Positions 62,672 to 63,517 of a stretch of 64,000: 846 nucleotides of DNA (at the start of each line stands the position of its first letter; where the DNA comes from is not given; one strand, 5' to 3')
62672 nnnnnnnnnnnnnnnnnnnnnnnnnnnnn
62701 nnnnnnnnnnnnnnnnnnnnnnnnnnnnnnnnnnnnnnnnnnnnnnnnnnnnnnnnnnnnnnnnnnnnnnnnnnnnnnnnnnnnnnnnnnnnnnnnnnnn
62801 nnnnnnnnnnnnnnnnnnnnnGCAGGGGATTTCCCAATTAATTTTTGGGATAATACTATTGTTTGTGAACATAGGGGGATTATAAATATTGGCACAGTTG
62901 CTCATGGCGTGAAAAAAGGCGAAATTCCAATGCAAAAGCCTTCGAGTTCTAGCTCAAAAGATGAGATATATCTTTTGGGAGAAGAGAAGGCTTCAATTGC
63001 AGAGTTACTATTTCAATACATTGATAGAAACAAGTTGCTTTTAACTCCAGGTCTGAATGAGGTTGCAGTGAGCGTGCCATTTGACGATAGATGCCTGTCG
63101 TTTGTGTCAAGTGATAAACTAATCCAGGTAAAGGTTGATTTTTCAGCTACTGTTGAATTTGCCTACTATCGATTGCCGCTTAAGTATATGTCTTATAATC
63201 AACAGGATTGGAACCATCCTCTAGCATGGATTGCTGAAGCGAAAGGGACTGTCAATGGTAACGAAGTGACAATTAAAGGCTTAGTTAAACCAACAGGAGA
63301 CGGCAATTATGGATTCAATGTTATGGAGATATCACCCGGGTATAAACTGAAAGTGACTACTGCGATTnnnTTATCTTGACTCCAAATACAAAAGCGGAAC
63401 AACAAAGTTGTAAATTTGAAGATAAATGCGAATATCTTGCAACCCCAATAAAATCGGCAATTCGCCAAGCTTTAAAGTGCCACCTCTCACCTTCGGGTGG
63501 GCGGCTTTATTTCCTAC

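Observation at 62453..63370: Stand-alone island gene D with a PD-(D/E)xK-like nuclease core and an unassigned C-terminal domain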

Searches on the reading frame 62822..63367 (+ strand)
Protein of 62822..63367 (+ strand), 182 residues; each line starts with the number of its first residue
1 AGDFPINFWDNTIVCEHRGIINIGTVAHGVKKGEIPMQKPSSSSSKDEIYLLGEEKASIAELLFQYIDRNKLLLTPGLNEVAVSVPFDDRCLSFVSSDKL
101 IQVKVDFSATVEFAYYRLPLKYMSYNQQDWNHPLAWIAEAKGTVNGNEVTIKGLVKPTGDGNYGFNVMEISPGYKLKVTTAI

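Call 37: predict_structure(alignment_id=A2)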
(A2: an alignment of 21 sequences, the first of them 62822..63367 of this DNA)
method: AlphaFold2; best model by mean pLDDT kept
length: 182 residues; sequences in the alignment: 21
mean_pLDDT: 84.8   pTM: 0.75
mean pLDDT of the five models: 84.8, 83.5, 82.4, 82.1, 82.1
residues with pLDDT >= 90: 92; 70-90: 63; 50-70: 24; < 50: 3
segments of 3 or more residues with pLDDT < 50: none
pLDDT, mean of each block of 10 residues (from residue 1): 56 89 93 75 69 93 94 96 91 89 95 93 77 80 92 87 86 77 49
secondary structure, 60 per line:
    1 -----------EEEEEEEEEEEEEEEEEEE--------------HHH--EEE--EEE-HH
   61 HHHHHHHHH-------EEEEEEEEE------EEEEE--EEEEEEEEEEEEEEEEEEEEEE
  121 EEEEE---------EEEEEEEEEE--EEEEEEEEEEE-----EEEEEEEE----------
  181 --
elements in order: E12-30 E50-52 E55-57 H59-69 E77-85 E92-96 E99-125 E135-144 E147-157 E163-170

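Call 41: fold_search(model_id=the predicted structure, library=pdb)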
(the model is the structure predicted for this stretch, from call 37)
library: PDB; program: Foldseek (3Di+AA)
matches with E <= 10: 401; with E <= 0.001: 0
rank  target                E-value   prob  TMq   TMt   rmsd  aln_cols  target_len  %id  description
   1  4pn1_A                1.2e-01  0.08  0.14  0.11  21.9       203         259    8  Structure of S. pombe Pct1 RNA triphosphatase in complex with the Spt5 CTD (released 2014-11-12)
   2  7dnb_B                1.3e-01  0.13  0.13  0.15  16.5       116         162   12  Crystal structure of PhoCl barrel (released 2021-01-27)
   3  4pn1_B                1.4e-01  0.08  0.14  0.11  21.6       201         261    9  Structure of S. pombe Pct1 RNA triphosphatase in complex with the Spt5 CTD (released 2014-11-12)
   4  2o3o_B                2.5e-01  0.06  0.14  0.12  14.9       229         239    6  Crystal Structure of the sensor histidine kinase regulator YycI from Bacillus subtitlis (released 2007-04-10)
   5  4pn0_B                3.3e-01  0.06  0.14  0.11  21.3       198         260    8  Structure of S. pombe Pct1 RNA triphosphatase (released 2014-11-12)
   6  7sny                  5.9e-01  0.10  0.16  0.18  10.6       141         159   16  2.10A Resolution Structure of NanoBiT Complementation Reporter Large Subunit LgBiT (released 2022-11-16)
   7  3knr_A                7.3e-01  0.87  0.19  0.16   2.3        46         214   22  Bacillus cereus metallo-beta-lactamase Cys221Asp mutant, 1 mM Zn(II) (released 2010-11-24)
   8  4c09                  8.6e-01  0.44  0.17  0.14   8.9        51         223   18  Crystal structure of the metallo-beta-lactamase BCII (released 2014-08-20)
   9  4r80_A                8.6e-01  0.38  0.18  0.36   4.7        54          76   20  Crystal Structure of a De Novo Designed Beta Sheet Protein, Cystatin Fold, Northeast Structural Genomics Consortium (N (released 2014-09-24)
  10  3knr_C                9.1e-01  0.84  0.19  0.16   2.3        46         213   22  Bacillus cereus metallo-beta-lactamase Cys221Asp mutant, 1 mM Zn(II) (released 2010-11-24)
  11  6v0b_A                9.1e-01  0.04  0.11  0.08  15.4       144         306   12  Unliganded ELIC in POPC-only nanodiscs. (released 2020-01-15)
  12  1m2x_C                9.5e-01  0.66  0.16  0.14   2.4        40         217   12  Crystal Structure of the metallo-beta-lactamase BlaB of Chryseobacterium meningosepticum in complex with the inhibitor (released 2003-07-29)
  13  1bvt                  1.0e+00  0.47  0.17  0.14   8.7        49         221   18  METALLO-BETA-LACTAMASE FROM BACILLUS CEREUS 569/H/9 (released 1998-09-23)
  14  4id2_A                1.1e+00  0.09  0.18  0.23  18.9       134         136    8  Crystal structure of a DUF4738 family protein (BACOVA_05496) from Bacteroides ovatus ATCC 8483 at 2.15 A resolution (released 2013-02-13)
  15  1m2x_A                1.2e+00  0.60  0.16  0.14   2.4        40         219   12  Crystal Structure of the metallo-beta-lactamase BlaB of Chryseobacterium meningosepticum in complex with the inhibitor (released 2003-07-29)
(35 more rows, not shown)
